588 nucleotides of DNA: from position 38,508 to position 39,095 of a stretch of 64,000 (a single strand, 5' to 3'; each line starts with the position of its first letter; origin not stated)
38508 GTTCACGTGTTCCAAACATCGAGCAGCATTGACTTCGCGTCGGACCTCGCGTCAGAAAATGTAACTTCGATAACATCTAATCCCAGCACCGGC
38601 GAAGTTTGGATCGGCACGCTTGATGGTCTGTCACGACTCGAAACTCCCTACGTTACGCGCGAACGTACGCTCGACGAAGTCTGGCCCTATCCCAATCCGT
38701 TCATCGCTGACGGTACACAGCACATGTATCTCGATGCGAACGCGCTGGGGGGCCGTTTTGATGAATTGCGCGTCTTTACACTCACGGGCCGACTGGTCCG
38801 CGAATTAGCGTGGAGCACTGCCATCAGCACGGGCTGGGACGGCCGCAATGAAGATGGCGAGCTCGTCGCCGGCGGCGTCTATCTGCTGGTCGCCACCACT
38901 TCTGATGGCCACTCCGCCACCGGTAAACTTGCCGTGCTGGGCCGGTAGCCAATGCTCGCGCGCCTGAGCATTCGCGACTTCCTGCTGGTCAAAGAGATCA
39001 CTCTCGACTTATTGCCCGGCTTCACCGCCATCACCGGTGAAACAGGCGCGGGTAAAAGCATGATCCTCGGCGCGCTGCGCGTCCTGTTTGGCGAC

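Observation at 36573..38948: T9SS-type C-terminal sorting domain on a beta-propeller protein: evidence for a Por/type IX secretion system in this high-GC organism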

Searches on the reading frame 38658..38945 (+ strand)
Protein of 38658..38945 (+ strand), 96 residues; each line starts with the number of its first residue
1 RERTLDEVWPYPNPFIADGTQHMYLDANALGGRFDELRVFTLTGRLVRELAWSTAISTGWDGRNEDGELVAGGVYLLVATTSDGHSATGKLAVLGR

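Call 6: search_protein_families(library=ncbifam, proteins=[window:38658-38945:+], max_evalue=10)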
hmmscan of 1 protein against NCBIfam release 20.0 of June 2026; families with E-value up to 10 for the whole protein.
seq(96 aa): 7 families
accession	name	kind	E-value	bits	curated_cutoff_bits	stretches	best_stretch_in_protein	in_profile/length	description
NF052228.1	T9SS_PorZ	equivalog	9.9e-09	34.2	260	1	4-91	669-753/757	type IX secretion system anionic LPS delivery protein PorZ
NF033707.1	T9SS_sortase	equivalog_domain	3.8e-05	21.5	420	1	4-89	995-1090/1095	type IX secretion system sortase PorU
TIGR04183.1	Por_Secre_tail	domain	0.00025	20.9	23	1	11-91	2-69/72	T9SS type A sorting domain-containing protein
NF009277.0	PRK12634.1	equivalog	0.0072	16.4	333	1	54-92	147-185/221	flagellar basal body rod modification protein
NF009452.0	PRK12812.1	equivalog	0.033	13.4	258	1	58-85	183-212/289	flagellar basal body rod modification protein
NF009276.0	PRK12633.1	equivalog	0.034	13.9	383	1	54-90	153-190/234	flagellar basal body rod modification protein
NF005176.1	PRK06655.1-1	equivalog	0.039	13.9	230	1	56-87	124-156/197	flagellar hook assembly protein FlgD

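Call 7: search_protein_families(library=pfam, proteins=[window:38658-38945:+], max_evalue=10)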
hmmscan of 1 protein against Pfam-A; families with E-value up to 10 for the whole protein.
seq(96 aa): 2 families
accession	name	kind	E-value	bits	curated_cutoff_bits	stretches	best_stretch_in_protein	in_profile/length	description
PF13860.13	FlgD_ig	-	0.001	19.5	27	1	42-84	32-78/79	FlgD Ig-like domain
PF13585.12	CHU_C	-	0.11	13.1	27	1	36-85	30-76/86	CHU_C Type IX secretion signal domain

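Call 54: find_homologous_proteins(query=A2, max_evalue=1)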
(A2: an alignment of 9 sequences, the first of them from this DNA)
Query A2 (9 sequences) (95 aa, profile of the alignment): 454 proteins with E <= 1 among 8000 candidates; the best 120 are listed.
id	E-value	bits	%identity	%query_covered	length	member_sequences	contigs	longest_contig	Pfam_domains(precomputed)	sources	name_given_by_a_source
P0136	2.6e-31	125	64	78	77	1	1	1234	-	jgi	jgi:hypothetical protein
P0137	7.4e-30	121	80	78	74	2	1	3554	-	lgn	-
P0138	2.8e-22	96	66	59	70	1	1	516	-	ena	-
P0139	7.1e-15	73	42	97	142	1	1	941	-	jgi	jgi:hypothetical protein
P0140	4.2e-13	67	42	95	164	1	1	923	-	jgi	jgi:ligand-binding sensor domain-containing protein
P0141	6.9e-13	66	36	88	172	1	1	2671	PF13860.13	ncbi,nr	ncbi:MAG: FlgD immunoglobulin-like domain containing protein, partial [Candidatus Cloacimonetes bact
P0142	2.3e-12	64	42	98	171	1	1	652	-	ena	-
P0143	3.6e-12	64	40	91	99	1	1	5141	PF13860.13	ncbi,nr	ncbi:MAG: hypothetical protein K6T54_11110, partial [Ignavibacterium sp.]|nr:hypothetical protein [I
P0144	1.2e-11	62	40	88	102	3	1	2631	-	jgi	-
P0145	1.3e-11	62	37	94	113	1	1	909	-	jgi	-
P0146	2.8e-11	61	43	88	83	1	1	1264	PF13860.13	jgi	jgi:flagellar hook assembly protein FlgD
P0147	9.5e-11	59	36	100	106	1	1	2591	PF13860.13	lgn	-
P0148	2.5e-10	58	42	88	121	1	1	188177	-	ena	-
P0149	3.3e-10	58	33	98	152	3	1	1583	-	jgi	jgi:hypothetical protein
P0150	4.1e-10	57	40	95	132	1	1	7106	-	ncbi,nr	ncbi:MAG TPA: hypothetical protein VML00_02140, partial [Bacteroidota bacterium]|nr:hypothetical pro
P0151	5.8e-10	57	48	63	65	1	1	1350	PF13860.13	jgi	jgi:flagellar hook assembly protein FlgD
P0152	1.0e-9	56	37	99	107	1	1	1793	PF13860.13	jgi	jgi:hypothetical protein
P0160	4.1e-9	54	36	95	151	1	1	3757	PF13585.13,PF13860.13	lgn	-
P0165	9.7e-9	53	39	95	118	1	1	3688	PF13585.13,PF18962.8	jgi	-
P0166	2.4e-8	52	43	62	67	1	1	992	PF13860.13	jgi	jgi:flagellar hook assembly protein FlgD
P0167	2.5e-8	52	38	93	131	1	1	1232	PF13860.13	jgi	-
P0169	3.1e-8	51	31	88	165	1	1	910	PF13860.13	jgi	jgi:hypothetical protein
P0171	5.5e-8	50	32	72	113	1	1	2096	PF13585.13,PF13860.13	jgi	jgi:flagellar hook assembly protein FlgD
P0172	6.2e-8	50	36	88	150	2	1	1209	PF13860.13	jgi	-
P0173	8.3e-8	50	33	92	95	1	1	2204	PF18962.8,PF13860.13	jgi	jgi:flagellar hook assembly protein FlgD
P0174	9.8e-8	50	35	88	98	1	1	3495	PF18962.8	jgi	-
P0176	1.4e-7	49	33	97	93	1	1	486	PF13585.13,PF13860.13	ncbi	-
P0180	5.1e-7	47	36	78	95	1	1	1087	PF18962.8,PF13860.13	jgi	jgi:flagellar hook assembly protein FlgD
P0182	5.7e-7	47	37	95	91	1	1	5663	PF13585.13,PF18962.8,PF13860.13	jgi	jgi:flagellar hook assembly protein FlgD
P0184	6.2e-7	47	31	100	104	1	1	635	PF18962.8,PF13860.13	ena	-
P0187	1.0e-6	46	37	91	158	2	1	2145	PF13860.13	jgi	jgi:hypothetical protein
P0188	1.1e-6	46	38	87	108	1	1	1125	PF18962.8,PF13860.13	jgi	jgi:flagellar hook assembly protein FlgD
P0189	1.1e-6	46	38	76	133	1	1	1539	PF18962.8,PF13860.13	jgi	jgi:flagellar hook assembly protein FlgD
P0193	1.8e-6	46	39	76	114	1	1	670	PF13860.13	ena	-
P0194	2.0e-6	45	34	86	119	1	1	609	PF18962.8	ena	-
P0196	2.2e-6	45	32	87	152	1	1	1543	PF18962.8,PF13860.13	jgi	jgi:hypothetical protein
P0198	2.9e-6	45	33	95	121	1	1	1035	PF13860.13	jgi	-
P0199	3.4e-6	45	38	62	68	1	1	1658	PF13860.13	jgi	jgi:flagellar hook assembly protein FlgD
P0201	3.6e-6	45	31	95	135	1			PF13585.13,PF18962.8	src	-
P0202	3.7e-6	45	39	87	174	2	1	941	PF13860.13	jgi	jgi:hypothetical protein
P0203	3.7e-6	45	32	98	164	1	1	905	PF13860.13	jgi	-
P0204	4.1e-6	44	37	64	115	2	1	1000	PF13860.13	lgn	-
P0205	4.7e-6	44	44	78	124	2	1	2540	PF13860.13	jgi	jgi:flagellar hook assembly protein FlgD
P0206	5.0e-6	44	31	96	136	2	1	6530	PF18962.8,PF13860.13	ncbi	-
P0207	5.0e-6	44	38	88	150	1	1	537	PF13860.13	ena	-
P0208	6.3e-6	44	32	88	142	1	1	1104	PF18962.8,PF13860.13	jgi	jgi:hypothetical protein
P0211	1.1e-5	43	34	95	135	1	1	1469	PF13860.13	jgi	jgi:hypothetical protein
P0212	1.1e-5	43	38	91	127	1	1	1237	PF18962.8,PF13860.13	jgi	jgi:flagellar hook assembly protein FlgD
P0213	1.2e-5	43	30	88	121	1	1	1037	PF13585.13,PF18962.8,PF13860.13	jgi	jgi:Flagellar hook capping protein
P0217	1.7e-5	42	38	88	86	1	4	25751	PF18962.8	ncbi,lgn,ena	-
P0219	1.9e-5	42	30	94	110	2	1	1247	PF18962.8,PF13860.13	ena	-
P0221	2.4e-5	42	26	88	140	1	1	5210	PF13585.13,PF18962.8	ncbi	ncbi:MAG: T9SS type A sorting domain-containing protein [bacterium]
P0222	3.1e-5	42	35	88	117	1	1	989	PF13585.13,PF18962.8,PF13860.13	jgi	jgi:hypothetical protein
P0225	3.8e-5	41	37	88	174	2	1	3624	PF13860.13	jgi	jgi:hypothetical protein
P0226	4.8e-5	41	28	98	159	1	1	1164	PF18962.8,PF13860.13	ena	-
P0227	5.0e-5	41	37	87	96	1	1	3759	PF18962.8,PF13860.13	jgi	jgi:flagellar hook assembly protein FlgD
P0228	5.1e-5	41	36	91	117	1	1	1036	PF13860.13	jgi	jgi:hypothetical protein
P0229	5.8e-5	41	36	88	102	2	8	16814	PF18962.8,PF13860.13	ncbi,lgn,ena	-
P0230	6.4e-5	41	35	88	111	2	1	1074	PF13860.13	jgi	jgi:hypothetical protein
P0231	6.5e-5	41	36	72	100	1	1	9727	PF13860.13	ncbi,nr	ncbi:MAG TPA: FlgD immunoglobulin-like domain containing protein, partial [Candidatus Krumholzibacte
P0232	6.6e-5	41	38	82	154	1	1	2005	PF13860.13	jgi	jgi:hypothetical protein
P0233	7.3e-5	40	41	71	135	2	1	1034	PF13860.13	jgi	jgi:flagellar hook assembly protein FlgD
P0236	8.8e-5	40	38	95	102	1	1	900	PF13860.13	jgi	jgi:hypothetical protein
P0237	8.9e-5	40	35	61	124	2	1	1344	PF18962.8,PF13860.13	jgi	-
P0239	1.0e-4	40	36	96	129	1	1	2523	PF13860.13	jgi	jgi:hypothetical protein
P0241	1.4e-4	40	37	94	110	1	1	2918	PF18962.8,PF13860.13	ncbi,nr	ncbi:MAG: T9SS type A sorting domain-containing protein, partial [Actinobacteria bacterium]|nr:T9SS 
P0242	1.5e-4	39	39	73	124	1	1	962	PF18962.8,PF13860.13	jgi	-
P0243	1.6e-4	39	39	75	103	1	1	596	PF13860.13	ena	-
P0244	1.9e-4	39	33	88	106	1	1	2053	PF13585.13,PF18962.8,PF13860.13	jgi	jgi:hypothetical protein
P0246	2.0e-4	39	33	85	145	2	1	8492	PF18962.8,PF13860.13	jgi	jgi:hypothetical protein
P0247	2.1e-4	39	33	68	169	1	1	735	PF13860.13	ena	-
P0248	2.1e-4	39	30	88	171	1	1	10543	PF13585.13,PF18962.8,PF13860.13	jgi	jgi:hypothetical protein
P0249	2.1e-4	39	32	94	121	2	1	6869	PF13585.13,PF18962.8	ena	-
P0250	2.3e-4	39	41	77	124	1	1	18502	PF13860.13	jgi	-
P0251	2.3e-4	39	33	100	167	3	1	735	PF13860.13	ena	-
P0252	2.4e-4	39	43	71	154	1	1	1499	PF18962.8,PF13860.13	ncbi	-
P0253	2.4e-4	39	38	75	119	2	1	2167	PF13585.13,PF18962.8,PF13860.13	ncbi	-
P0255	2.5e-4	39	33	91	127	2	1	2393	PF13860.13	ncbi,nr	ncbi:MAG: T9SS type A sorting domain-containing protein, partial [Flavobacteriales bacterium]|nr:T9S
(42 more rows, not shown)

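Call 55: find_related_loci(query=A2, collection=genome_contigs, flank=10000)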
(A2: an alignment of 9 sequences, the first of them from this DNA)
Query A2 (95 aa) in genome_contigs; peptide patterns used: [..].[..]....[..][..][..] (x = any residue, [..] = any of these).
58 stretches matched a pattern; 10 encode a relative of the query (tblastn E <= 1e-3); 10 distinct loci.
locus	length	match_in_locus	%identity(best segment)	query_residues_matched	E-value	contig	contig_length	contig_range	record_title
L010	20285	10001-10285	76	1-95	2e-46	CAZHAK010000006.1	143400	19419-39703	MAG TPA_asm: uncultured Alphaproteobacteria bacterium isolate binchicken_co277_95 genome assembly, contig: NODE_258_leng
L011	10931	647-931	76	1-95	3e-46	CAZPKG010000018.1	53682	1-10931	MAG TPA_asm: uncultured Alphaproteobacteria bacterium isolate binchicken_co199_20 genome assembly, contig: NODE_677_leng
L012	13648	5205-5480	75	4-95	6e-43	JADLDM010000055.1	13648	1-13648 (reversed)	MAG: bacterium isolate SJ276 c_000000453394, whole genome shotgun sequence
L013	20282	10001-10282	67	4-95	4e-41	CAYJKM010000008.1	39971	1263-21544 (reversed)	MAG TPA_asm: uncultured Alphaproteobacteria bacterium isolate ERP124720_co1_200 genome assembly, contig: NODE_1362_lengt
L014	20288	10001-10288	65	2-95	2e-40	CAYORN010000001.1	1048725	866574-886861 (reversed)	MAG TPA_asm: uncultured Alphaproteobacteria bacterium isolate SRP302447_co2_208 genome assembly, contig: NODE_7_length_1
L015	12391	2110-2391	66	6-95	4e-40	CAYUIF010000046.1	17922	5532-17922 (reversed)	MAG TPA_asm: uncultured Alphaproteobacteria bacterium isolate SRP278314_co1_92 genome assembly, contig: NODE_3907_length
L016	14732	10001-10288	64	4-95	2e-38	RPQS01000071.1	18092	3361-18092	MAG: candidate division KSB1 bacterium isolate metabat2.380 metabat2.380_Contig_543706, whole genome shotgun sequence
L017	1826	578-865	64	4-95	2e-38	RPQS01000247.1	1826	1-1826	MAG: candidate division KSB1 bacterium isolate metabat2.380 metabat2.380_Contig_24811660, whole genome shotgun sequence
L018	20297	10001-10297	60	4-95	2e-36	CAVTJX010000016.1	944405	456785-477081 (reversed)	MAG: uncultured bacterium isolate MFD05674.bin.2.33 genome assembly, contig: contig_68141, whole genome shotgun sequence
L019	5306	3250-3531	59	4-95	3e-34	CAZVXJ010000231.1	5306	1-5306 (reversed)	MAG TPA_asm: uncultured Alphaproteobacteria bacterium isolate SRP173033_co3_141 genome assembly, contig: NODE_23870_leng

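Call 64: find_encoding_contigs(protein=P0148, flank=10000, max_places=1)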
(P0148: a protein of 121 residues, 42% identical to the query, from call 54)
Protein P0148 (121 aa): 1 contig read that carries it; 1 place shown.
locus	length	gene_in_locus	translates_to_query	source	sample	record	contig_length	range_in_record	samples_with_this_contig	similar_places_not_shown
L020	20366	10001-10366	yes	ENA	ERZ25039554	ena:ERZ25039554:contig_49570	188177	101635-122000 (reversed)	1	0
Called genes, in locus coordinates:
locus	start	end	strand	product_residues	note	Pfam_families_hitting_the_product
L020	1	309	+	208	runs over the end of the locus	-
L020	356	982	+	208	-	PF07719:TPR_2 (faint)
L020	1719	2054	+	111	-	PF00270:DEAD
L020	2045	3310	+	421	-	PF18319:Zn_ribbon_PriA, PF00271:Helicase_C, PF18074:PriA_C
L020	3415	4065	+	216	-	PF01966:HD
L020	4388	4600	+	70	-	PF00586:AIRS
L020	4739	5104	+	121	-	PF02769:AIRS_C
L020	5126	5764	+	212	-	PF01676:Metalloenzyme, PF06415:iPGM_N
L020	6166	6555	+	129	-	PF01676:Metalloenzyme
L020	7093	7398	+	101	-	-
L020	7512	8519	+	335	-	PF00795:CN_hydrolase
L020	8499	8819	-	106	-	-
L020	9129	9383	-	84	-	-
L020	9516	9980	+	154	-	PF07494:Reg_prop (faint)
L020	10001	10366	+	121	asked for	-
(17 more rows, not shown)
